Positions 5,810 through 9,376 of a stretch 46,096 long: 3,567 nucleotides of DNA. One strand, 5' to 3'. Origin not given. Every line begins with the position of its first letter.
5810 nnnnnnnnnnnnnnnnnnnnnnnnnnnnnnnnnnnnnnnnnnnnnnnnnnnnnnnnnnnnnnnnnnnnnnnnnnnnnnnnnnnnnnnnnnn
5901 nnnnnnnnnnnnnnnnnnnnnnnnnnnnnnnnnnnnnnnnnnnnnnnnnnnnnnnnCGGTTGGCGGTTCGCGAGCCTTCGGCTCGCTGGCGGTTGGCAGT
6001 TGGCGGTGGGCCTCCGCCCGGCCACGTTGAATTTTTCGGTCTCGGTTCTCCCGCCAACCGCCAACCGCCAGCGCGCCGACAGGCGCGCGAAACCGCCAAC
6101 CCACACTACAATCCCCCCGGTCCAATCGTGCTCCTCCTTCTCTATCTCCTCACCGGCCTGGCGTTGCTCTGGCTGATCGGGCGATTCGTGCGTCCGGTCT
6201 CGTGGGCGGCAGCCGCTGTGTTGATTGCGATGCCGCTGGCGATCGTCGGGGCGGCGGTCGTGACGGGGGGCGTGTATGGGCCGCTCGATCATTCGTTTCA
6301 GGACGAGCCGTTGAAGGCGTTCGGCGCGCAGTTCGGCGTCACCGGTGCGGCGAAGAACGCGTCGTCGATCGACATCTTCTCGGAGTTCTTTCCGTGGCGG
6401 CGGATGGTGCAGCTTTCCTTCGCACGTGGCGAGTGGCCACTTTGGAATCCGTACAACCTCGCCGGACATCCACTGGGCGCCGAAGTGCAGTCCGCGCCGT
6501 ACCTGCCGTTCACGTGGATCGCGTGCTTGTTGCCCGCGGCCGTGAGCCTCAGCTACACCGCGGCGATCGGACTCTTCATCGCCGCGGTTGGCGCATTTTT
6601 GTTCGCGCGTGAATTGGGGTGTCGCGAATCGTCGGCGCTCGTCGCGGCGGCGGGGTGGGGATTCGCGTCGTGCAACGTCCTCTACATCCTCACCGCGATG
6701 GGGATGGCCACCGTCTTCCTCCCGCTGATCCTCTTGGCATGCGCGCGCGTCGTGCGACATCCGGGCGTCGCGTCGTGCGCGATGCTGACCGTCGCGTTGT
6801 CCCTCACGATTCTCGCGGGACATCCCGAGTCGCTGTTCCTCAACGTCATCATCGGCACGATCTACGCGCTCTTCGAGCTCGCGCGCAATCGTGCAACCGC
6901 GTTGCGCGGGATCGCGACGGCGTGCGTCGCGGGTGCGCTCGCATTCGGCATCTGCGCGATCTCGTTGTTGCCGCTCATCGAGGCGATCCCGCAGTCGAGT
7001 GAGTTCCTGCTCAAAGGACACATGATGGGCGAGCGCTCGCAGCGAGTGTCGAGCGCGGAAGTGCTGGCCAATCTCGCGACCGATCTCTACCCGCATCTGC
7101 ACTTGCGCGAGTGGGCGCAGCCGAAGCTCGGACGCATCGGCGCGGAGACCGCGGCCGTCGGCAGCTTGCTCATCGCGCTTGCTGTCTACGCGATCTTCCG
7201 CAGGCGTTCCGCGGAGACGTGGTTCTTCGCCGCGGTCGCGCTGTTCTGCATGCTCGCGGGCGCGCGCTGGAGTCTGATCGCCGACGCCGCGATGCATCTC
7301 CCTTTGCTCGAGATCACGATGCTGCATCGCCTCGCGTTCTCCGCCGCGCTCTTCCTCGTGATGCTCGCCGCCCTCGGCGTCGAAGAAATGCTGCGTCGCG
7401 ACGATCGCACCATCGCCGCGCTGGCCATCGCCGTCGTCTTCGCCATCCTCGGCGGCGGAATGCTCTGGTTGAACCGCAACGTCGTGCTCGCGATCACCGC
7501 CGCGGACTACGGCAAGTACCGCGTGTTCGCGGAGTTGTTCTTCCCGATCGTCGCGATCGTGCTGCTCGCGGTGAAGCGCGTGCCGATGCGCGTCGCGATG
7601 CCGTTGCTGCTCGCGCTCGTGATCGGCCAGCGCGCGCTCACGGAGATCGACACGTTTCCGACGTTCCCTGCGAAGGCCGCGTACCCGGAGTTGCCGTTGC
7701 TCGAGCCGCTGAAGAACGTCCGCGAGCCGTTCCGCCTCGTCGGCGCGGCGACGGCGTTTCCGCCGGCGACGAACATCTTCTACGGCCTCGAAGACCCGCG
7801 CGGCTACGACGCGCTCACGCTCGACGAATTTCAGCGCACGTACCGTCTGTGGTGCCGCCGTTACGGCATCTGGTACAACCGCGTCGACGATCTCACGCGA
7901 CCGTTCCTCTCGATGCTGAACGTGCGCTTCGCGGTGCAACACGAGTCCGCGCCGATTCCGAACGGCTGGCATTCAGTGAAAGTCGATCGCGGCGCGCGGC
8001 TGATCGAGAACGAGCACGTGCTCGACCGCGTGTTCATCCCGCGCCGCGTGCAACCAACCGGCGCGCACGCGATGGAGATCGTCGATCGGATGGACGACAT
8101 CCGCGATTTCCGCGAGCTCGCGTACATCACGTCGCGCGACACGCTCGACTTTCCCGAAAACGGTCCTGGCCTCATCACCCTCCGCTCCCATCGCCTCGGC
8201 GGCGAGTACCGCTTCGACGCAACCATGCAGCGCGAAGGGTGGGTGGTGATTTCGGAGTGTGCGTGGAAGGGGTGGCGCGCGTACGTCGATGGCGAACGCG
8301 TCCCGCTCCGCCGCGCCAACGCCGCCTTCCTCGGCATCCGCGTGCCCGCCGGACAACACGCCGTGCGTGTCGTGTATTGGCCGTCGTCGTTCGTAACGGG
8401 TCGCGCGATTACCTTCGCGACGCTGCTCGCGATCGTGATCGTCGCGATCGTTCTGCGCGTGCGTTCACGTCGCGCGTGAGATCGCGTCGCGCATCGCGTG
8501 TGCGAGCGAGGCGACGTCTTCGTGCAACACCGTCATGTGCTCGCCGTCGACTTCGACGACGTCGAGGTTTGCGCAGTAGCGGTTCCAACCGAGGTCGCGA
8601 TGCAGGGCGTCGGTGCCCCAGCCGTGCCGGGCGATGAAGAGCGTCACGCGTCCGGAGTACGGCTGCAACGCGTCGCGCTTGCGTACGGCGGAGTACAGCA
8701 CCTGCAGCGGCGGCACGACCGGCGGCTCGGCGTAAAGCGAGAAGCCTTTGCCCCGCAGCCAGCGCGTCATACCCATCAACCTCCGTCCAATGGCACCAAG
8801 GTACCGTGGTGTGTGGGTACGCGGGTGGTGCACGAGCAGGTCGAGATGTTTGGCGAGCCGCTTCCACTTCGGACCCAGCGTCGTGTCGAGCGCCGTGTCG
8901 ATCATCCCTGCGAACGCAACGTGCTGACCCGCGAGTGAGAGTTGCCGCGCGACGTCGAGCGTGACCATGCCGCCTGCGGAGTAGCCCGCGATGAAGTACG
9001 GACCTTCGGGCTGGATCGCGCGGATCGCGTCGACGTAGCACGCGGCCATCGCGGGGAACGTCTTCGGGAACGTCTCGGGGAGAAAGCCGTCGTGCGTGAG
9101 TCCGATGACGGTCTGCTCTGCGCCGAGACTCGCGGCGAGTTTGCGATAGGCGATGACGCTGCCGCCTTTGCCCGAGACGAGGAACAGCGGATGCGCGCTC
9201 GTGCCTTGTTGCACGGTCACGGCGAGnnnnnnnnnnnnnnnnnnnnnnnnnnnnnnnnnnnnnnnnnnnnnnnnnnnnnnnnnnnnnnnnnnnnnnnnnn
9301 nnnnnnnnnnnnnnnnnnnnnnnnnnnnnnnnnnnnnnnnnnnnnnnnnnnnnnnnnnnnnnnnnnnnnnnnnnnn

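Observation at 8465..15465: Import machinery fused into one operon with a stand-alone NRPS-like A-T-TE enzyme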

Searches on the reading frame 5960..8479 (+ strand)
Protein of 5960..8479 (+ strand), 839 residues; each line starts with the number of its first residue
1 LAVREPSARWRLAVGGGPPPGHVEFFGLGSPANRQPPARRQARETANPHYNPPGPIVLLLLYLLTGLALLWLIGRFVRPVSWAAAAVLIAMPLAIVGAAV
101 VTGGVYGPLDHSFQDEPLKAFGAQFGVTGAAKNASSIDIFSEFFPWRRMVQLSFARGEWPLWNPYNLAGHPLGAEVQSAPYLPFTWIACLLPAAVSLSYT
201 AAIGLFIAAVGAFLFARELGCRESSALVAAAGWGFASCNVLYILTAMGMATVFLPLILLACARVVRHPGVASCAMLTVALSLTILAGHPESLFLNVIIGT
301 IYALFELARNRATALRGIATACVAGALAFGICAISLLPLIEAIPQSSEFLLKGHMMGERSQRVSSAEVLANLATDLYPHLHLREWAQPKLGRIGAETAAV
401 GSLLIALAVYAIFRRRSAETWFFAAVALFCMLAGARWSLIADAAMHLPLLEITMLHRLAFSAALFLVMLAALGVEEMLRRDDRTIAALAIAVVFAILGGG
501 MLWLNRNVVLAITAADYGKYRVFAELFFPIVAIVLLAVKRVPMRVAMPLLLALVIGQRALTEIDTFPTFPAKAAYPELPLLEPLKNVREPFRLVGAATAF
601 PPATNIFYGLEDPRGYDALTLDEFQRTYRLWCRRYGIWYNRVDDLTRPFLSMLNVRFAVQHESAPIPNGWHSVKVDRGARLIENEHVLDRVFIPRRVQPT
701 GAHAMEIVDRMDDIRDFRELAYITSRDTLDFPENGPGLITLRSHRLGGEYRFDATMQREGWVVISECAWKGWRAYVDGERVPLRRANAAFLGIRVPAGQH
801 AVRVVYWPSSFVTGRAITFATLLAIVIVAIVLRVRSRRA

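Call 13: search_protein_families(library=pfam, proteins=[window:5960-8479:+], max_evalue=0.001)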
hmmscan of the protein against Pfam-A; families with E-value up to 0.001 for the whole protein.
window:5960-8479:+ (839 aa): 1 family
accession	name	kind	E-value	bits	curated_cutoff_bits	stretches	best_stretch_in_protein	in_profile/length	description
PF09586.16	YfhO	-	6.5e-21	74.9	28.5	2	752-818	770-835/835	Bacterial membrane protein YfhO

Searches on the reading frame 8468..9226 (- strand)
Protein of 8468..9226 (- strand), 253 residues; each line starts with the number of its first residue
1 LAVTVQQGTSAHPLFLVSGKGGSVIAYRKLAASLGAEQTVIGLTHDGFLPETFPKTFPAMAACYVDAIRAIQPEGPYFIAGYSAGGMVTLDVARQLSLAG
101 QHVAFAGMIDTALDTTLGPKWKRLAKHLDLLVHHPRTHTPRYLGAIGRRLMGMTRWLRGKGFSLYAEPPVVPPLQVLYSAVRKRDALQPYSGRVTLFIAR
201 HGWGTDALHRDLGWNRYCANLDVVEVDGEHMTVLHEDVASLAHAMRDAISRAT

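Call 45: search_solved_structures(query=window:8468-9226:-, max_evalue=0.001, show_alignments=1)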
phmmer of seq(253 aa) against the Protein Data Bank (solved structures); distinct sequences matched with E-value up to 0.001: 30.
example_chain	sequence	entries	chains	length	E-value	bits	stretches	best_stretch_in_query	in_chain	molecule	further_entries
4zxh_A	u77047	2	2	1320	1.4e-13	53.9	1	3-112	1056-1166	ABBFA_003403 | Tyrocidine synthetase 3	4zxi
8tqv_A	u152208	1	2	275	9.6e-13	51.1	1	12-113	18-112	Polyketide synthase Pks13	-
5v3z_A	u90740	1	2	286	1.1e-12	50.9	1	12-113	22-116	Polyketide synthase Pks13 (Termination polyketide synthase)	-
5v3w_A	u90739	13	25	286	1.1e-12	50.9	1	12-113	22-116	Polyketide synthase Pks13 (Termination polyketide synthase) | Polyketide synthase Pks13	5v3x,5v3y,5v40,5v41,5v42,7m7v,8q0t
7vjt_A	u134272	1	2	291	1.1e-12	50.9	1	12-113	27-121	Polyketide synthase Pks13 (Termination polyketide synthase)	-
7crn_A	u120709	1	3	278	5e-12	48.8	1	11-109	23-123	Non-ribosomal peptide synthetase 4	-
7r0x_A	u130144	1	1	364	5.8e-12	48.6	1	19-105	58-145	Polyketide synthase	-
7dxo_A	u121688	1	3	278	1.3e-11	47.4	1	11-109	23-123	Non-ribosomal peptide synthetase 4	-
8cuy_A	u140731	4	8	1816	1.3e-11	47.4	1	6-114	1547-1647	Polyketide synthase PKS13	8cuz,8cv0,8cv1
7uk4_A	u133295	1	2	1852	1.4e-11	47.3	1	6-114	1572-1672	Polyketide synthase PKS13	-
6ojc_A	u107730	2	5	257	2.7e-11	46.4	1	47-111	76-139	NocB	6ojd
4z49_A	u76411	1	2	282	4.8e-11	45.6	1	9-97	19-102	Fatty acid synthase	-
7mhd_A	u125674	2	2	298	5.3e-11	45.4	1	9-97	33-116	Fatty acid synthase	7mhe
2px6_A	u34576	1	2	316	5.9e-11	45.3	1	9-97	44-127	Thioesterase domain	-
3tjm_A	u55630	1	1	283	6.4e-11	45.1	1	9-97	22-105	Fatty acid synthase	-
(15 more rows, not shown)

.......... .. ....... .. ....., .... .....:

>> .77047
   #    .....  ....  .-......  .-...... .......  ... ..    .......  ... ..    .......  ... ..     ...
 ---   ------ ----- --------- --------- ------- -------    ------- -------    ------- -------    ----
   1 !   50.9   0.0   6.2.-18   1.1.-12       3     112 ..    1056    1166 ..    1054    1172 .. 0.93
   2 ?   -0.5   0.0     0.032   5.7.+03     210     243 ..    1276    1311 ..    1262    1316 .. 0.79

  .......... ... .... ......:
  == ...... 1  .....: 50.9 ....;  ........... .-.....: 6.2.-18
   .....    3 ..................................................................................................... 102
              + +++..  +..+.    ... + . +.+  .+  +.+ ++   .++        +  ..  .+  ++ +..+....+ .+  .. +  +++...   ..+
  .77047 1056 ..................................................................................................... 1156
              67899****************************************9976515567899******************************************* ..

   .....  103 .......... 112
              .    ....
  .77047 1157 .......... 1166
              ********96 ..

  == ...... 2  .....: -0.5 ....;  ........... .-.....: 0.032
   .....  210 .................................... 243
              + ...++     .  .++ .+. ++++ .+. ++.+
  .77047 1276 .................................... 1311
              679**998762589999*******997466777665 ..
